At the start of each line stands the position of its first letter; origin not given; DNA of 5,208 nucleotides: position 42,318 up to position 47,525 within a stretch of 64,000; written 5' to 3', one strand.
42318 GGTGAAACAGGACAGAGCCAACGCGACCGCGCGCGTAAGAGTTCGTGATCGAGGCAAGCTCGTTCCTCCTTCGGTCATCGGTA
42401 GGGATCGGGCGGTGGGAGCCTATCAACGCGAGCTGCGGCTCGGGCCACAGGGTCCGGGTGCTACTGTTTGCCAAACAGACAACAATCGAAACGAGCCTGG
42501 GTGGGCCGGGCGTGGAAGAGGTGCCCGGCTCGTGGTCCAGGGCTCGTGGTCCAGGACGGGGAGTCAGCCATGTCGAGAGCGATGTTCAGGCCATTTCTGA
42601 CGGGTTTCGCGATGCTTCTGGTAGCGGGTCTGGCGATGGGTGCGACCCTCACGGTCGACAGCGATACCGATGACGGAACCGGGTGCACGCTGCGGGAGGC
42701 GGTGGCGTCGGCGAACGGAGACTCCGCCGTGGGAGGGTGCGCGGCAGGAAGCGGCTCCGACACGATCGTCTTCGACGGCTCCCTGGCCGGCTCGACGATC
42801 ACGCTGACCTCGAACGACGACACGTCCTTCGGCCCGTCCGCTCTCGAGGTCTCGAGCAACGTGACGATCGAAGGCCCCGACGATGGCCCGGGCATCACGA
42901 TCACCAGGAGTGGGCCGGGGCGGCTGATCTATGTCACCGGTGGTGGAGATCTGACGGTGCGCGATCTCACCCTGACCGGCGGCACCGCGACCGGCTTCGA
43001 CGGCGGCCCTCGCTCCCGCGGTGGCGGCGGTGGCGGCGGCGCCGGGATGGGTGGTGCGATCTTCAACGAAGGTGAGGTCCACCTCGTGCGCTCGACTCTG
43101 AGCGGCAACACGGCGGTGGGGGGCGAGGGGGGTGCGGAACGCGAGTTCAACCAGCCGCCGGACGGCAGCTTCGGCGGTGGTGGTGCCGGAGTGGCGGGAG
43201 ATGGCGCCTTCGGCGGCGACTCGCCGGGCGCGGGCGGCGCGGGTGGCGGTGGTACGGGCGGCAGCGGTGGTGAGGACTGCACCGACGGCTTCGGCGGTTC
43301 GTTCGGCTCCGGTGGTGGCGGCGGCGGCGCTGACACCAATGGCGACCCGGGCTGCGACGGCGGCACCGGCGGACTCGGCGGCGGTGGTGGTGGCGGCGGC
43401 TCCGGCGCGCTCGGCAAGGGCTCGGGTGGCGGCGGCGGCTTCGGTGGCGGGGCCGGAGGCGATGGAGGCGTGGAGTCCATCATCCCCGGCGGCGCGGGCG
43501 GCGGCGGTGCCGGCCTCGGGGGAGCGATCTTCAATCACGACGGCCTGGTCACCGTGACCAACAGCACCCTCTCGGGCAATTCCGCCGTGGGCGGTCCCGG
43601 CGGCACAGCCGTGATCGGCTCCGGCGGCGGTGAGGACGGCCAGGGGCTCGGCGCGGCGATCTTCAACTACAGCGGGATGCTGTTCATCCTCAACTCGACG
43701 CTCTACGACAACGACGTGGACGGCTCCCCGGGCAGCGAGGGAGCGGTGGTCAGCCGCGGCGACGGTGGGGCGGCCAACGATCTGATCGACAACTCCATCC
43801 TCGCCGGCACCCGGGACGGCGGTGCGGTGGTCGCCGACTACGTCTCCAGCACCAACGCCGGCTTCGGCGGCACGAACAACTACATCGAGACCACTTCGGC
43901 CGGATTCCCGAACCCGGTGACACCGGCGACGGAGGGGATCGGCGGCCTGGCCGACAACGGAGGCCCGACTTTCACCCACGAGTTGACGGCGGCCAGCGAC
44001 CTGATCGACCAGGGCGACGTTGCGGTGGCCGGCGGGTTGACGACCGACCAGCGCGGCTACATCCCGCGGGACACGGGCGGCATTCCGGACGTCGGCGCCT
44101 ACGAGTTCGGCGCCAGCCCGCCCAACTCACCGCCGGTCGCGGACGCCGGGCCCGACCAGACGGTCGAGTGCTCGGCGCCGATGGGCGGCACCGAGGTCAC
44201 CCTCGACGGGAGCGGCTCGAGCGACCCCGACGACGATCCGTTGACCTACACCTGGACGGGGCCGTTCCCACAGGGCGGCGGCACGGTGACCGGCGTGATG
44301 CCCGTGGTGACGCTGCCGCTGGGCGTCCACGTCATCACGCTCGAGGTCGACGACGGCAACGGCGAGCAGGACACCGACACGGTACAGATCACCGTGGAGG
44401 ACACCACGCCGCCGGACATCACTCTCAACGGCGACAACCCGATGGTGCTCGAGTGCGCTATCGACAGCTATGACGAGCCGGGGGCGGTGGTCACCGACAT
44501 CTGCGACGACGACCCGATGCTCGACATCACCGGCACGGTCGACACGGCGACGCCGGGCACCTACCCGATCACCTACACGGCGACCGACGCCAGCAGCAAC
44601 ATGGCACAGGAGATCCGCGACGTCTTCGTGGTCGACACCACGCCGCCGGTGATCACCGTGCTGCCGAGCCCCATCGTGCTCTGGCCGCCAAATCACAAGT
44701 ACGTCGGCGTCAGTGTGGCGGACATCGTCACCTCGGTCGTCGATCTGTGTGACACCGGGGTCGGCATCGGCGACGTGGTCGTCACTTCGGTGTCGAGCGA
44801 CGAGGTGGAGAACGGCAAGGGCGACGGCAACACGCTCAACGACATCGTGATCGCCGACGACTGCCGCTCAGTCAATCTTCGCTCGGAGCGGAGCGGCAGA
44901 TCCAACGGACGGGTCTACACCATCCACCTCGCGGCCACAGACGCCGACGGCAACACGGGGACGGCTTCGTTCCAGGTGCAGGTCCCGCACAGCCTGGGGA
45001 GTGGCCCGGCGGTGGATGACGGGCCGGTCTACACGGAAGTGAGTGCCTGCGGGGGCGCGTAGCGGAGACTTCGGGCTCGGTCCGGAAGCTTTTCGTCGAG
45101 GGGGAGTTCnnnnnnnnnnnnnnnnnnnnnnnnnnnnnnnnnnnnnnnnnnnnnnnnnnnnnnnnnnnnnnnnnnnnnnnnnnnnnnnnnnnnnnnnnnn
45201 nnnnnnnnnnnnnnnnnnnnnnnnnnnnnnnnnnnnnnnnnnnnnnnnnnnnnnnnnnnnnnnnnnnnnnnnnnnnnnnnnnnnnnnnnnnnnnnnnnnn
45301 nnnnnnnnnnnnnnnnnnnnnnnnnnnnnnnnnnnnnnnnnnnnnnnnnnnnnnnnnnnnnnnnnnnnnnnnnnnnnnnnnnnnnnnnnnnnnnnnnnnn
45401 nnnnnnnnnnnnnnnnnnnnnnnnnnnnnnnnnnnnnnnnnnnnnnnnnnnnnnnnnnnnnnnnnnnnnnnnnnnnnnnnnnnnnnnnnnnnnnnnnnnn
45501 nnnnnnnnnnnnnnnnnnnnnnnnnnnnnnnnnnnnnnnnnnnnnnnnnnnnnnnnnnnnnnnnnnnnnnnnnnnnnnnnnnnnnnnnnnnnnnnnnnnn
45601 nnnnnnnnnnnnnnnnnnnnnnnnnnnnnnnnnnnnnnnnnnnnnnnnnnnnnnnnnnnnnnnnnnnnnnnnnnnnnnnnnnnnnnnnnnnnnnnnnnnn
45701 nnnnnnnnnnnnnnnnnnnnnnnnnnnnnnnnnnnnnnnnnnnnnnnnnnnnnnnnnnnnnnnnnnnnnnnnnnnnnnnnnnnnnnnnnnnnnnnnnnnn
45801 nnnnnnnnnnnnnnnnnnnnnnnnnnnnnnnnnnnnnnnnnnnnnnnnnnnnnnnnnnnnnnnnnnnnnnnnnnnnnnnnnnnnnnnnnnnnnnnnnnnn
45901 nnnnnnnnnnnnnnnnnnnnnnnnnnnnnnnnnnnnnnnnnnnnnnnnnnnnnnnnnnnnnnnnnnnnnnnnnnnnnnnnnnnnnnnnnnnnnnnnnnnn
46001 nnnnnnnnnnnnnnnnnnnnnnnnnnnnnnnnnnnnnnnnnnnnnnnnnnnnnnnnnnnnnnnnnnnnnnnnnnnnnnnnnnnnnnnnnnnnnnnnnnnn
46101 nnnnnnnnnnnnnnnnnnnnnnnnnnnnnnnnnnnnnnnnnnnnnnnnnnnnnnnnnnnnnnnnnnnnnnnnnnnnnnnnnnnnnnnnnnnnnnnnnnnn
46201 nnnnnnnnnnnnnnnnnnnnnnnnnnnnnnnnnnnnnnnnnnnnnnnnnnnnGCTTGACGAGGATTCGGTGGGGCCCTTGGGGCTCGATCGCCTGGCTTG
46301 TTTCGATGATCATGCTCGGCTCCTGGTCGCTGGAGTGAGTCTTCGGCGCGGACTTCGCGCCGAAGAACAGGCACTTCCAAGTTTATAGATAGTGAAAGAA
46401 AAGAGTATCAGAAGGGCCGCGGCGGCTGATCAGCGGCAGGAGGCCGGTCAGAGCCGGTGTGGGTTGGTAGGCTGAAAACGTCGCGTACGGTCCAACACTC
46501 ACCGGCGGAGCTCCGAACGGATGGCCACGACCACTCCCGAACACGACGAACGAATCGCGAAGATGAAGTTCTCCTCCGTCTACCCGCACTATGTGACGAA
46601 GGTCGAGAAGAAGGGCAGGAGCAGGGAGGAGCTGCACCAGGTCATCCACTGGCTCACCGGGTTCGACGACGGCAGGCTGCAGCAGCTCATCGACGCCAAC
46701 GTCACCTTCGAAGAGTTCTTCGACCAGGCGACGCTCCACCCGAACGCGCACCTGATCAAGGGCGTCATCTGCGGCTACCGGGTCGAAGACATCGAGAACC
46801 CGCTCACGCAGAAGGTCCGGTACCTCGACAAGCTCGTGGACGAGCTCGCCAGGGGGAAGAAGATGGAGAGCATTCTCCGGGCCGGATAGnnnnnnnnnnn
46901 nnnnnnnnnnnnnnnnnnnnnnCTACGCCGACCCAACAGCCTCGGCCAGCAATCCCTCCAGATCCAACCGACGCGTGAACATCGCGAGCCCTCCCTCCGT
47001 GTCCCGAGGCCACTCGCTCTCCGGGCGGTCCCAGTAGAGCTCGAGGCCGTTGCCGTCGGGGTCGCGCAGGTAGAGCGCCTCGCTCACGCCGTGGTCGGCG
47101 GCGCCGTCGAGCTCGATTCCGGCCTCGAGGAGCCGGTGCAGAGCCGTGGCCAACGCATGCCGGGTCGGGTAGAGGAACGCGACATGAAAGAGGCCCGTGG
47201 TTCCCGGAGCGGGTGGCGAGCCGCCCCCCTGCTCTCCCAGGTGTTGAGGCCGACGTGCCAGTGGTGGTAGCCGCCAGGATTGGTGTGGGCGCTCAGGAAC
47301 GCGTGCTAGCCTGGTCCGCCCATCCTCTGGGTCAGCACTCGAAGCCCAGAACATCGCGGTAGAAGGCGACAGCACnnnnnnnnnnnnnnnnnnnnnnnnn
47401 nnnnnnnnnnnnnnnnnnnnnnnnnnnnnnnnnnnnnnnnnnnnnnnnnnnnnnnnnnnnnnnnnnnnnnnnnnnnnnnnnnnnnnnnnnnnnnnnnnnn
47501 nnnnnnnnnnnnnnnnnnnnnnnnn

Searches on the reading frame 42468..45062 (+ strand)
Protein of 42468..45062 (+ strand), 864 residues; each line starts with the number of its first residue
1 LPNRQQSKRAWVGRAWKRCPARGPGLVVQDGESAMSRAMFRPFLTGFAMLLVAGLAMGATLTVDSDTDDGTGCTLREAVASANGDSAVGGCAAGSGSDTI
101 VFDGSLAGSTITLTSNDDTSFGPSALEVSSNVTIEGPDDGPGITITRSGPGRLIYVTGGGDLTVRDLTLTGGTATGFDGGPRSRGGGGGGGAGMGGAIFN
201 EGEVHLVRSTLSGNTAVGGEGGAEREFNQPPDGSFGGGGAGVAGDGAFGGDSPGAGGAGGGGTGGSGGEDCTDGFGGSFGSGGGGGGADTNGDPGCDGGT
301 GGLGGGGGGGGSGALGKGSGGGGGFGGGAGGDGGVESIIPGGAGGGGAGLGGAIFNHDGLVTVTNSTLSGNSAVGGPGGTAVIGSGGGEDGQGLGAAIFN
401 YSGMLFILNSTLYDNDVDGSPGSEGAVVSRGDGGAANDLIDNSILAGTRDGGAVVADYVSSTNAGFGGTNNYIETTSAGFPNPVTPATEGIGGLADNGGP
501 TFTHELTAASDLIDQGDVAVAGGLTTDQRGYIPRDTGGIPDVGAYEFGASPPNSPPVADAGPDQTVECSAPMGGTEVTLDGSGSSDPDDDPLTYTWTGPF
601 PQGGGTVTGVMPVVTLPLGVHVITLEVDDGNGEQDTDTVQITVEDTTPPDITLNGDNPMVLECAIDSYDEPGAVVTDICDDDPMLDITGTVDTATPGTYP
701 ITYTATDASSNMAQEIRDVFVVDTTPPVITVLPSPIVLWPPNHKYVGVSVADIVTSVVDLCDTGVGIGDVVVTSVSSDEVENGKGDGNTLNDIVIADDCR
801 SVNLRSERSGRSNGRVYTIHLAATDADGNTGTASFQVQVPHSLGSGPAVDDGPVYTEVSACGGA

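Call 29: search_protein_families(library=pfam, proteins=[window:42468-45062:+], max_evalue=0.001)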
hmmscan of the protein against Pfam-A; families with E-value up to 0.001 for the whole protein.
window:42468-45062:+ (864 aa): 8 families
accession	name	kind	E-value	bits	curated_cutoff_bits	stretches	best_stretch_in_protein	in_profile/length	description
PF16403.11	Bact_surface_Ig-like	-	1.9e-16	60.3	27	1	651-721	1-71/71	Bacterial surface protein, Ig-like domain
PF22352.2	K319L-like_PKD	-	1.1e-10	41.8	27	1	560-643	1-84/84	K319L-like, PKD domain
PF18911.6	PKD_4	-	6.6e-10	39.4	27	1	553-643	1-85/85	PKD domain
PF05345.18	He_PIG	-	5.7e-05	23.9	24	0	687-711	61-85/96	Putative Ig domain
PF17963.7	Big_9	-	0.00011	23.5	23.6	1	553-642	1-89/89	Bacterial Ig domain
PF18981.6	InlK_D3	-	0.00024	21.6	25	0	688-716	41-69/75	Internalin K domain (D3/D4)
PF13750.12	Big_3_3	-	0.00028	21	27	0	615-681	11-78/157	Bacterial Ig-like domain (group 3)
PF00801.26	PKD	-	0.00081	19.8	23.5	0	574-638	14-76/80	PKD domain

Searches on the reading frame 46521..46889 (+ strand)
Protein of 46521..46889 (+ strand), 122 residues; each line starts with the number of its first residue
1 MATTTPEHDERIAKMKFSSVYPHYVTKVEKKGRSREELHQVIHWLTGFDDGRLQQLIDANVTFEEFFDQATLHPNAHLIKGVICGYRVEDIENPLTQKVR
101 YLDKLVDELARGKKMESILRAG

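Call 29: search_protein_families(library=pfam, proteins=[window:46521-46889:+], max_evalue=0.001)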
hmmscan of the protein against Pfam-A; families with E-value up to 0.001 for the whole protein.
window:46521-46889:+ (122 aa): 1 family
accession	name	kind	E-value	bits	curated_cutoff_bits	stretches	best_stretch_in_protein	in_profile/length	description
PF09966.14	DUF2200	-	8.6e-53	177.6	22.8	1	11-120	1-111/111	Uncharacterized protein conserved in bacteria (DUF2200)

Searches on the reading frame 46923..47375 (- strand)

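Call 29: search_protein_families(library=pfam, proteins=[window:46923-47375:-], max_evalue=0.001)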
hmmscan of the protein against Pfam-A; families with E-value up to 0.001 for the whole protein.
window:46923-47375:- (150 aa): 1 family
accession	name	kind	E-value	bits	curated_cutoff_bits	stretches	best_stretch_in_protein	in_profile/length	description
PF00903.31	Glyoxalase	-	6.8e-07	30.1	20.6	1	51-113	66-121/121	Glyoxalase/Bleomycin resistance protein/Dioxygenase superfamily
